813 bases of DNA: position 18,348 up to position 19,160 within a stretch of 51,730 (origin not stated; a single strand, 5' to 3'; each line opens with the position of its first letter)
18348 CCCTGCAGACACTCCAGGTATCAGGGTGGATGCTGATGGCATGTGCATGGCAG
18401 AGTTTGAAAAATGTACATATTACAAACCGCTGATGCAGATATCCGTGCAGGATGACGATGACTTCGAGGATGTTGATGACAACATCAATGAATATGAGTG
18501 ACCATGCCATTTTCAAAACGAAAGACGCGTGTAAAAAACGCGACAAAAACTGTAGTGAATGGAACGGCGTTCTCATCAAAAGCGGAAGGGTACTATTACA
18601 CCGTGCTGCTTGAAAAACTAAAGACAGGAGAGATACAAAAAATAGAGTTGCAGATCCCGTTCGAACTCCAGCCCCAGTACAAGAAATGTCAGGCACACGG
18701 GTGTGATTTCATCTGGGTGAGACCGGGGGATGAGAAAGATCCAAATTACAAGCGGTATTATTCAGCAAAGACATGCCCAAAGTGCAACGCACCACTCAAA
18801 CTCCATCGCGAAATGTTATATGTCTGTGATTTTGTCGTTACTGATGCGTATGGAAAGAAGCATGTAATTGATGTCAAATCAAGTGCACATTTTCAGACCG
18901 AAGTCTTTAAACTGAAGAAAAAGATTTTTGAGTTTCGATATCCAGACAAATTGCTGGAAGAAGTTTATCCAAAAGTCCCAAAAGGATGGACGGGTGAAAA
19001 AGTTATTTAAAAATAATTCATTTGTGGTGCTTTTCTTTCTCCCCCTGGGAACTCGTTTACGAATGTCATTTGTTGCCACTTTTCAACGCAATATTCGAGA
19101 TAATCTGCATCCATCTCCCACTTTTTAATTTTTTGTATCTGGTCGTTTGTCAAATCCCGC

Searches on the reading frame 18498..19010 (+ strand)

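Call 96: search_protein_families(library=pfam, proteins=[window:18498-19010:+], max_evalue=0.01)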
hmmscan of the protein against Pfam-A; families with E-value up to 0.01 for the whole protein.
window:18498-19010:+ (170 aa): 1 family
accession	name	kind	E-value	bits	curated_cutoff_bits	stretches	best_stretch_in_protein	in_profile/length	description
PF06356.17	DUF1064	-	3e-20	73.2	24.7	2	14-64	5-55/117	Protein of unknown function (DUF1064)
